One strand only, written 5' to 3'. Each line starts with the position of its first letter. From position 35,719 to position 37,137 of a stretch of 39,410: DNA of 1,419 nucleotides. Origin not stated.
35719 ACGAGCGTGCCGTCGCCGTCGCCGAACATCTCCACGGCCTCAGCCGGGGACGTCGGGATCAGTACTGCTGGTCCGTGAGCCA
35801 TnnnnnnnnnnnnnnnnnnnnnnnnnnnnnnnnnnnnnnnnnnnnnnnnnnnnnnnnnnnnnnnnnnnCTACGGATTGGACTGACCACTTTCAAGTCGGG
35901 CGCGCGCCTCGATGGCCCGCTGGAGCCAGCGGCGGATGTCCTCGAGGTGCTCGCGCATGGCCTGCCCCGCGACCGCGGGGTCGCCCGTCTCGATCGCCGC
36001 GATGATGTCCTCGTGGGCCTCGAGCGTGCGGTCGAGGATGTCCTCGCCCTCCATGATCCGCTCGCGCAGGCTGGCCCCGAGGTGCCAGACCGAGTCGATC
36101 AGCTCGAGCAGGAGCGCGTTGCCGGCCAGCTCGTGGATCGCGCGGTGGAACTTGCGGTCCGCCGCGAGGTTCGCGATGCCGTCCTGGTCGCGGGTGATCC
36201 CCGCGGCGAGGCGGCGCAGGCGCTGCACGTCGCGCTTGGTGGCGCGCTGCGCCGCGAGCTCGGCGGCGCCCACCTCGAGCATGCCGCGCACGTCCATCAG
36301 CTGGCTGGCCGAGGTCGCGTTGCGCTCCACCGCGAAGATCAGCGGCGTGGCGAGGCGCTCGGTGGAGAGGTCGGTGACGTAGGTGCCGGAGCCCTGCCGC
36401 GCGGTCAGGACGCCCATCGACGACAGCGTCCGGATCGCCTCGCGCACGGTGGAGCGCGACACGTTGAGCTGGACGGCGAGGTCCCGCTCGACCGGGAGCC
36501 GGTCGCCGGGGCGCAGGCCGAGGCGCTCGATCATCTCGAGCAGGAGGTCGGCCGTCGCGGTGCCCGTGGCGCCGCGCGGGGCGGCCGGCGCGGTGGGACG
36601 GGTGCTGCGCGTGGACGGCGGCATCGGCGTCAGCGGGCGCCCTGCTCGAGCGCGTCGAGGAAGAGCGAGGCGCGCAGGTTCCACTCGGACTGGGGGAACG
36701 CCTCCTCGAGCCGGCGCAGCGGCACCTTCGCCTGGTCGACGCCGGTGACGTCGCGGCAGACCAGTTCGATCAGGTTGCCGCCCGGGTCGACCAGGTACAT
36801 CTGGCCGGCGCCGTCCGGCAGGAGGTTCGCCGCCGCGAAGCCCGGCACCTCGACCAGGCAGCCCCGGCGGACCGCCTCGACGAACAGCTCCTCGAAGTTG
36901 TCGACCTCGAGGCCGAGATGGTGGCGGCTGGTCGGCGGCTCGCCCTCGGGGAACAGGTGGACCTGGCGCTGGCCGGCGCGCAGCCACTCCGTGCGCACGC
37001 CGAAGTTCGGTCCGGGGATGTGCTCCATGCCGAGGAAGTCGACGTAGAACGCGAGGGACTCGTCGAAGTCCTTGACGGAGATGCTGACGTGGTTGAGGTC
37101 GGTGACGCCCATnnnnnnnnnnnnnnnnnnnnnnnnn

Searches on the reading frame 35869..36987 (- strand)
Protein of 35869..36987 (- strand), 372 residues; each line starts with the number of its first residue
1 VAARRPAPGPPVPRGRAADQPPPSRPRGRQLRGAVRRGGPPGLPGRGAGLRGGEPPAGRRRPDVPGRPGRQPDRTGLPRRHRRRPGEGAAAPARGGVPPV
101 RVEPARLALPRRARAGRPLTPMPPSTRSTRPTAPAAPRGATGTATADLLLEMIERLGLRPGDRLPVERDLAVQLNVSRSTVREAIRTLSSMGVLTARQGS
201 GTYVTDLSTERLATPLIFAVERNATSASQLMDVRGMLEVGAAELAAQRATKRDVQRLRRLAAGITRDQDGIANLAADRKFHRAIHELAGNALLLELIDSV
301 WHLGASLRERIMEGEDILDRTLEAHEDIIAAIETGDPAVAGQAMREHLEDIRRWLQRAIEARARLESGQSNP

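Call 14: search_protein_families(library=pfam, proteins=[window:35869-36987:-], max_evalue=0.001)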
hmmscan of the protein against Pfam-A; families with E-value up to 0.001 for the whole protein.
window:35869-36987:- (372 aa): 5 families
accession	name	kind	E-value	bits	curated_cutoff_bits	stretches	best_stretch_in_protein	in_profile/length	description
PF07729.17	FCD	-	1.8e-26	93.4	24.3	1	229-349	1-124/125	FCD domain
PF00392.27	GntR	-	4.3e-20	71.6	27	1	145-204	5-64/64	Bacterial regulatory proteins, gntR family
PF08279.18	HTH_11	-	8.6e-06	26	25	1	169-201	20-53/55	HTH domain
PF13545.12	HTH_Crp_2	-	0.00049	20.5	27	0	146-207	4-64/70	Crp-like helix-turn-helix domain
PF14502.12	HTH_41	-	0.00082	19.2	25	0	160-204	2-48/48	Helix-turn-helix domain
